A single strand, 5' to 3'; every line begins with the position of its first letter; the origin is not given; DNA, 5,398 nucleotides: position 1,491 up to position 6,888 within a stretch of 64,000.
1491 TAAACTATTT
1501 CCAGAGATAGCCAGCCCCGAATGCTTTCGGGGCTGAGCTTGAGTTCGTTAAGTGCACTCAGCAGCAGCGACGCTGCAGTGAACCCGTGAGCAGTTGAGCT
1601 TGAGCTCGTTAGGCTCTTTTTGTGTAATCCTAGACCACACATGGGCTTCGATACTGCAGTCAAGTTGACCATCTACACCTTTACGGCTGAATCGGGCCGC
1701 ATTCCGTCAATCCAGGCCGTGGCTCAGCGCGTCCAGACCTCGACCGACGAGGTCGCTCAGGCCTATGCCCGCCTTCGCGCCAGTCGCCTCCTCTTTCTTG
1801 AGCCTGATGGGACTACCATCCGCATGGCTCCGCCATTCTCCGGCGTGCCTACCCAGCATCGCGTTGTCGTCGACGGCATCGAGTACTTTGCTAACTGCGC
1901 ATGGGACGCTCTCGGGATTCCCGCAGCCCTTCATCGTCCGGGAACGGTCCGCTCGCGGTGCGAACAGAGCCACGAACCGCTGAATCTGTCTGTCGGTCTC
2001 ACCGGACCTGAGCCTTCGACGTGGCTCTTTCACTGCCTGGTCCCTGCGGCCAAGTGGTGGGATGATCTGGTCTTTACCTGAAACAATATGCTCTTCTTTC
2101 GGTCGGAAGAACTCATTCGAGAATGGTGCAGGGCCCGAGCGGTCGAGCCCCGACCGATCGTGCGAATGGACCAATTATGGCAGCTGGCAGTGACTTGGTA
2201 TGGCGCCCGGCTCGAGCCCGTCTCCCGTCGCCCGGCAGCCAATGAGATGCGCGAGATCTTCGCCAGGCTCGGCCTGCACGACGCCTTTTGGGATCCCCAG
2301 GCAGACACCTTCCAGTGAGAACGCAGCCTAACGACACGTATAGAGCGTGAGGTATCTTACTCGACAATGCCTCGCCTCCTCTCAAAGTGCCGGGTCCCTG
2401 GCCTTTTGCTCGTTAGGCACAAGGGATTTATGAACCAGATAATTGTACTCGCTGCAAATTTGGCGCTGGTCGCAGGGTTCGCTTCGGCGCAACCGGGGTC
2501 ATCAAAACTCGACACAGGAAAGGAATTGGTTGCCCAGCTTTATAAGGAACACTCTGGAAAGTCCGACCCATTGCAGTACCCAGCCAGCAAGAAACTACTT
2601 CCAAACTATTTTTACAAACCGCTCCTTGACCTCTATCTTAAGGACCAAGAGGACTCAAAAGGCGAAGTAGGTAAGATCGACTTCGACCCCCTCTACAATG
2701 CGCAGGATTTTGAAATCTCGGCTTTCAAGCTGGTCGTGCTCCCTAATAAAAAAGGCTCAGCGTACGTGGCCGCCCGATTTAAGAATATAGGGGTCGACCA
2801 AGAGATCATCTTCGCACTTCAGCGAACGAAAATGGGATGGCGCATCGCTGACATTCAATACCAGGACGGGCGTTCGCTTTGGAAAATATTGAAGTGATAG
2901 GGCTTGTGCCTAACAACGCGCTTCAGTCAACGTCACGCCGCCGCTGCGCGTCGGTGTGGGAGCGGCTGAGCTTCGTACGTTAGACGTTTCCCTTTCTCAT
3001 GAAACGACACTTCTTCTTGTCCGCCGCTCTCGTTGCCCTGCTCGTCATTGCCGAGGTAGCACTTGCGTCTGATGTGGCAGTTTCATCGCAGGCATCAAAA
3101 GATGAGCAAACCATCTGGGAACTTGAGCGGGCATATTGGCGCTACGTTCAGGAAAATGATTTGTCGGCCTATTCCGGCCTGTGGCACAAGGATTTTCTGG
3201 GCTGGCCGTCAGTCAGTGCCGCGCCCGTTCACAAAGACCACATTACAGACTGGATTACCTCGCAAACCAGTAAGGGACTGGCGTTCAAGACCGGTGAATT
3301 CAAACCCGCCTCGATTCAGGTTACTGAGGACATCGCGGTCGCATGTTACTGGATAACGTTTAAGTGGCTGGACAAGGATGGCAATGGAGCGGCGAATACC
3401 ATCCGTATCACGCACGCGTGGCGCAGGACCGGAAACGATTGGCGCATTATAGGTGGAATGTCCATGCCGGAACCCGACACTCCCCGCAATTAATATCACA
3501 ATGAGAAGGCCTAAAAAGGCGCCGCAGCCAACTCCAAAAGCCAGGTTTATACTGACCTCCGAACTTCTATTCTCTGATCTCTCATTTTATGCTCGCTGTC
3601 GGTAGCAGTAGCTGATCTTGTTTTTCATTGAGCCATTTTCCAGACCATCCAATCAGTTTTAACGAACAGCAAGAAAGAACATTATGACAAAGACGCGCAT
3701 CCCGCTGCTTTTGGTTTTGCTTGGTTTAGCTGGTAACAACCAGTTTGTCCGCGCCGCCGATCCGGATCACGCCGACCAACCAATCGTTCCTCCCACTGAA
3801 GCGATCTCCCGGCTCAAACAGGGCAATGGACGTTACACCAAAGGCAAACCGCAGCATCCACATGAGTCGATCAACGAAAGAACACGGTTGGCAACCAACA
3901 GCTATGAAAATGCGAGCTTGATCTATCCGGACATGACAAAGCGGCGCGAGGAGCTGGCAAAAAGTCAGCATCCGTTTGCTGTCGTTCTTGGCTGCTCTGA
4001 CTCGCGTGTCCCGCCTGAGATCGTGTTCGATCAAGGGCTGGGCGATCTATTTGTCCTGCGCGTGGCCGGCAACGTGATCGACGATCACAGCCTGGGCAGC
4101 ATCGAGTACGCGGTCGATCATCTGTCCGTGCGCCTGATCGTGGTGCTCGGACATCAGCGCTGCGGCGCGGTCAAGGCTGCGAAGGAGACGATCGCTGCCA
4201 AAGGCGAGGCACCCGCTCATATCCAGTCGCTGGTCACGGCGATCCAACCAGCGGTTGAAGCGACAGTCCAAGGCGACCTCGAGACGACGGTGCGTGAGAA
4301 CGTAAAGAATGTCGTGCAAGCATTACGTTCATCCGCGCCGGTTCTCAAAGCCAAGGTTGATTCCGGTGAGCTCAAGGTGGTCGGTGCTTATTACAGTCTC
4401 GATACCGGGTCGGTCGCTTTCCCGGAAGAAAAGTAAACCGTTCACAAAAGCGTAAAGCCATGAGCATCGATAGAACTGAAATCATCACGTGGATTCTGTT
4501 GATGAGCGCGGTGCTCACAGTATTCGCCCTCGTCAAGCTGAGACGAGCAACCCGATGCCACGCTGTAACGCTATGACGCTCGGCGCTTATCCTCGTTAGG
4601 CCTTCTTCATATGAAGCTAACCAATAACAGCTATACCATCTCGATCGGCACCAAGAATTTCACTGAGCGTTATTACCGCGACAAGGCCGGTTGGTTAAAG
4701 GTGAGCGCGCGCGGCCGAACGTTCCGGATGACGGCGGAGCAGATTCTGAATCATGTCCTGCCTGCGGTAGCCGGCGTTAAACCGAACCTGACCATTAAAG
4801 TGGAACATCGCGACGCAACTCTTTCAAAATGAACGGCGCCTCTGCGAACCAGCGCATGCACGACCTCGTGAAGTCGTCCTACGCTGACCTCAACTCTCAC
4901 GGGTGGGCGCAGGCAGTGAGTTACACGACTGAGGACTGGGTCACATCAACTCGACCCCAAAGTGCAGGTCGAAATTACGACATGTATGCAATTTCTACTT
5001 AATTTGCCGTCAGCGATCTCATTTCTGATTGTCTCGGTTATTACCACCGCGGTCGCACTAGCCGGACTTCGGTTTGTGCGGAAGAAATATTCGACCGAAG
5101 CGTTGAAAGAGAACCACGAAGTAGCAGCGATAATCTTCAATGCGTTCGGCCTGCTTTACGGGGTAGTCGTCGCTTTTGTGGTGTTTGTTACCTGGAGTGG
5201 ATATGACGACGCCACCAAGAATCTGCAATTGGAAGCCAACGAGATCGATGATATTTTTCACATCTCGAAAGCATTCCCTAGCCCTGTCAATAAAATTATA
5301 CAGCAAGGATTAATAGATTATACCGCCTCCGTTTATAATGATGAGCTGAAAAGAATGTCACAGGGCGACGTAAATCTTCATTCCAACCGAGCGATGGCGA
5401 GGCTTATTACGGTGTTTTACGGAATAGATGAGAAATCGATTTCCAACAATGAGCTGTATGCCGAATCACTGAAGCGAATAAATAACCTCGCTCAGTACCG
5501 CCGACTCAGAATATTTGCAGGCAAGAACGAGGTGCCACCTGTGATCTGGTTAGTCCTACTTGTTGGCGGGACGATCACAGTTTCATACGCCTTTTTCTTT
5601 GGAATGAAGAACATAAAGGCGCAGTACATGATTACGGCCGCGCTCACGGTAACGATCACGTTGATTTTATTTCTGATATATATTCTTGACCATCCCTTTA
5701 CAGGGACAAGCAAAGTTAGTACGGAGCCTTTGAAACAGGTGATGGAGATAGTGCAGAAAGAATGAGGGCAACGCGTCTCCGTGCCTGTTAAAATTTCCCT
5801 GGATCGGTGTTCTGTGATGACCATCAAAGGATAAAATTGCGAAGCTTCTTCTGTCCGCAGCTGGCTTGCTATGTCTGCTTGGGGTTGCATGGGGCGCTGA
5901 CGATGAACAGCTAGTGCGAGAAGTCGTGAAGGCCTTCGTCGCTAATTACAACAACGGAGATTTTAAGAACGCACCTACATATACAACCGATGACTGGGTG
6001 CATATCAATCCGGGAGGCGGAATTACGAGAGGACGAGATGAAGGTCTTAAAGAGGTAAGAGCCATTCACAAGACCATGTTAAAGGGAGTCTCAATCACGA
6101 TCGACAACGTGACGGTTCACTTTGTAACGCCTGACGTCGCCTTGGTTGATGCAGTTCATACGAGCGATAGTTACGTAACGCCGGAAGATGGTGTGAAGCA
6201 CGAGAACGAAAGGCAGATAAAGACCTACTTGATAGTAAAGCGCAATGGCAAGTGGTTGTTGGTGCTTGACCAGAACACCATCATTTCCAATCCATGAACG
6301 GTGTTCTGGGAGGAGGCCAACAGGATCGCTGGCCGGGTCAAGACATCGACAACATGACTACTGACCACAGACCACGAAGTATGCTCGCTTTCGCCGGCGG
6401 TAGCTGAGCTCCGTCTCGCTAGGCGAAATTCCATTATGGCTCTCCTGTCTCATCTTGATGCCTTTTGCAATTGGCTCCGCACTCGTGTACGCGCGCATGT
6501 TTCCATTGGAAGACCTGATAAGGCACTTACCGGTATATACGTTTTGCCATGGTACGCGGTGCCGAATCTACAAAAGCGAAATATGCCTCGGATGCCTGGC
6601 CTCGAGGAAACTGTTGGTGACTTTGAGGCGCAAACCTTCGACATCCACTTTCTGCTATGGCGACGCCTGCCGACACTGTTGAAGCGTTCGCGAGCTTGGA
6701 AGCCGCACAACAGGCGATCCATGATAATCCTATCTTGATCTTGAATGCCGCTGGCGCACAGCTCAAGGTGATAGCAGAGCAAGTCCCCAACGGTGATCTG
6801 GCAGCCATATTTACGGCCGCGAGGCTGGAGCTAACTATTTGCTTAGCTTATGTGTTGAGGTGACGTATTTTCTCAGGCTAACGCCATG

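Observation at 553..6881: Integron-type gene-cassette array with canonical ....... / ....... core sites and no integrase in view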

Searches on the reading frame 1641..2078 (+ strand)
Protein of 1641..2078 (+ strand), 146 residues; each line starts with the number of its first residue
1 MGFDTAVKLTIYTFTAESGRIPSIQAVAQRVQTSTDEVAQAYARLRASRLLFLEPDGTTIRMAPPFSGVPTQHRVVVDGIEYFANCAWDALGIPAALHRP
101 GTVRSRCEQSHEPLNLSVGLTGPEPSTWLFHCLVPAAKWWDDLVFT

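Call 6: search_protein_families(library=pfam, proteins=[window:1641-2078:+], max_evalue=0.01)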
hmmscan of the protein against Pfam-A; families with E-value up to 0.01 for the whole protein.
window:1641-2078:+ (146 aa): 1 family
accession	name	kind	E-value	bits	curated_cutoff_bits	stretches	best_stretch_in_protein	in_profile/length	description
PF03243.20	MerB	-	3.7e-17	62.9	27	1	66-142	1-80/126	Alkylmercury lyase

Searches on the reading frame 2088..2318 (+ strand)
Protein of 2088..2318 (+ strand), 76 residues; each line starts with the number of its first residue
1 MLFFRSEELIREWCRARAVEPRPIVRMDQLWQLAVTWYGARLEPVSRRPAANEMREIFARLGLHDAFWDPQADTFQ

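Call 6: search_protein_families(library=pfam, proteins=[window:2088-2318:+], max_evalue=0.01)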
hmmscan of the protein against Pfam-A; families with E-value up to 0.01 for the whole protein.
window:2088-2318:+ (76 aa): 1 family
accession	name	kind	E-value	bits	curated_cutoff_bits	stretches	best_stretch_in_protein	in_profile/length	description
PF03243.20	MerB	-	0.00036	20.9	27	1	1-39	88-126/126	Alkylmercury lyase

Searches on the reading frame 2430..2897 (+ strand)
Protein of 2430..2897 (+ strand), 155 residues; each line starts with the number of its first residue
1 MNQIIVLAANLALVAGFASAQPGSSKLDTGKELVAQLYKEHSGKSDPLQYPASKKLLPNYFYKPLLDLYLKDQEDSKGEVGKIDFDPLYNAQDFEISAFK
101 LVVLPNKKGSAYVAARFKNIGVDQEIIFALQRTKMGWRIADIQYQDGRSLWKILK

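Call 6: search_protein_families(library=pfam, proteins=[window:2430-2897:+], max_evalue=0.01)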
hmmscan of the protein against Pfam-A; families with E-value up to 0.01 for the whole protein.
window:2430-2897:+ (155 aa): 1 family
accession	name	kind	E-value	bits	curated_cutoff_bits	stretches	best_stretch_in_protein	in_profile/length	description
PF12883.13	DUF3828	-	0.0014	19.3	26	1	51-146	24-124/125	Protein of unknown function (DUF3828)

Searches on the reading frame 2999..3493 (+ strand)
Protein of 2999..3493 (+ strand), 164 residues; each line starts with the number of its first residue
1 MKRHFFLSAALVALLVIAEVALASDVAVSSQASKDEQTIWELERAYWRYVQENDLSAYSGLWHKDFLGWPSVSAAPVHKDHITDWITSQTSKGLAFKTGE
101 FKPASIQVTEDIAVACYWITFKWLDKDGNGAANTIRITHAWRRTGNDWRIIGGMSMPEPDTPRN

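Call 6: search_protein_families(library=pfam, proteins=[window:2999-3493:+], max_evalue=0.01)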
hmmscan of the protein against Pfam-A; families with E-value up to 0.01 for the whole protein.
window:2999-3493:+ (164 aa): 4 families
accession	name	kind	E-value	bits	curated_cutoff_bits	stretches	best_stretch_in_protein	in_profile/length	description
PF14534.12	DUF4440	-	9.3e-12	45.8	25.2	1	39-150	1-107/107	Domain of unknown function (DUF4440)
PF13474.12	SnoaL_3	-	3.4e-06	27.8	22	1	44-152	6-113/121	SnoaL-like domain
PF08332.16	CaMKII_AD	-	0.00033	21.2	22.1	1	36-151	2-120/128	Calcium/calmodulin dependent protein kinase II association domain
PF13577.12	SnoaL_4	-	0.0028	18.1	24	1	33-150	3-122/126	SnoaL-like domain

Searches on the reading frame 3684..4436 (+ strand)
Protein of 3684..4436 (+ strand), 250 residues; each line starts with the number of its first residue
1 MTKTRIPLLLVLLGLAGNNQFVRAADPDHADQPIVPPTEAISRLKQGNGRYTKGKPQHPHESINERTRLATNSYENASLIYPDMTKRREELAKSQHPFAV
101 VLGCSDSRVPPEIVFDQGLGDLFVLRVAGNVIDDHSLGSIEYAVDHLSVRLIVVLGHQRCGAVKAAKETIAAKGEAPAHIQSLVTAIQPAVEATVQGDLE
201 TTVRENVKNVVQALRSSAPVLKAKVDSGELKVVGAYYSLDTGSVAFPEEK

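Call 6: search_protein_families(library=pfam, proteins=[window:3684-4436:+], max_evalue=0.01)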
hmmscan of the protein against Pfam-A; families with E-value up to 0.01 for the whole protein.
window:3684-4436:+ (250 aa): 2 families
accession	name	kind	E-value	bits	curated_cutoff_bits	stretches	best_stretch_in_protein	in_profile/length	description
PF00484.24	Pro_CA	-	2e-44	152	25.7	1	99-244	1-156/156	Carbonic anhydrase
PF19487.4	DUF6023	-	0.0069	16.7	26.8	0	9-129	14-133/150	Family of unknown function (DUF6023)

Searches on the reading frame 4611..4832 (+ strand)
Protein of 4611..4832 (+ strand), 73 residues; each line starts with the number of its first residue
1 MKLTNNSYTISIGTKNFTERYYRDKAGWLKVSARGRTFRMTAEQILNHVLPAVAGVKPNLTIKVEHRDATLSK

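Call 6: search_protein_families(library=pfam, proteins=[window:4611-4832:+], max_evalue=0.01)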
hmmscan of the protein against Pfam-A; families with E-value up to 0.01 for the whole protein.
window:4611-4832:+ (73 aa): 0 families

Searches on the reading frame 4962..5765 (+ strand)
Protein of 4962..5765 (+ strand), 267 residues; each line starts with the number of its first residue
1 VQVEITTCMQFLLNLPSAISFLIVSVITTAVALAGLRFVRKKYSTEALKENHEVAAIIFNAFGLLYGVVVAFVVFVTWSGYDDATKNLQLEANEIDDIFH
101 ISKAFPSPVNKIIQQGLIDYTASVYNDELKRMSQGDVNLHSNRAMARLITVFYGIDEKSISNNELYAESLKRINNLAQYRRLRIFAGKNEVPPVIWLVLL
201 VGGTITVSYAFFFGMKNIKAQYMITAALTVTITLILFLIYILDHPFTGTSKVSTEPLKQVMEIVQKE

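Call 6: search_protein_families(library=pfam, proteins=[window:4962-5765:+], max_evalue=0.01)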
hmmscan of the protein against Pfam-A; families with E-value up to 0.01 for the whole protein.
window:4962-5765:+ (267 aa): 2 families
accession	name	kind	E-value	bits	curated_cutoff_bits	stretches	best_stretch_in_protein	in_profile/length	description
PF14023.12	Bestrophin-like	-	2.3e-50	171.8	32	1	26-257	5-232/232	Bestrophin-like domain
PF20176.3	DUF6541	-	0.0079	15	29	1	11-102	42-130/646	Family of unknown function (DUF6541)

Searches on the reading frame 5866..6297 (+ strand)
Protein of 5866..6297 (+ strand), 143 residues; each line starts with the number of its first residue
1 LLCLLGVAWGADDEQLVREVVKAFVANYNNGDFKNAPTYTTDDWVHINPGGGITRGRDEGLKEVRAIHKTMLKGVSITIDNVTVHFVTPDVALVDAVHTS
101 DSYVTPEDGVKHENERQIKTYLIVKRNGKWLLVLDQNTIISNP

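Call 6: search_protein_families(library=pfam, proteins=[window:5866-6297:+], max_evalue=0.01)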
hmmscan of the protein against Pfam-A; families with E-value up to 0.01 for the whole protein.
window:5866-6297:+ (143 aa): 4 families
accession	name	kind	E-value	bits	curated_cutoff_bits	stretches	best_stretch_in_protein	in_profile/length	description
PF14534.12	DUF4440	-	1.8e-10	41.6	25.2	1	17-132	1-107/107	Domain of unknown function (DUF4440)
PF13474.12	SnoaL_3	-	4.2e-08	34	22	1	17-133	1-112/121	SnoaL-like domain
PF12680.13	SnoaL_2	-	1.3e-06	29.4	27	1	21-99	1-74/102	SnoaL-like domain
PF08332.16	CaMKII_AD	-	7.4e-05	23.3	22.1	1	17-133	5-120/128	Calcium/calmodulin dependent protein kinase II association domain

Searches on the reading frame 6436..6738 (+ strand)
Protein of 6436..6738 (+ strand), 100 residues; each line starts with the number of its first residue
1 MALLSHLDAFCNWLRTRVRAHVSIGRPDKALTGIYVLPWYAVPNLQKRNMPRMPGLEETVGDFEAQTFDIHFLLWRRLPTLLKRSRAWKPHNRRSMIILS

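Call 12: search_protein_families(library=pfam, proteins=[window:6436-6738:+], max_evalue=0.01)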
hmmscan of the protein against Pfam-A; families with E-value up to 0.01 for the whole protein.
window:6436-6738:+ (100 aa): 0 families
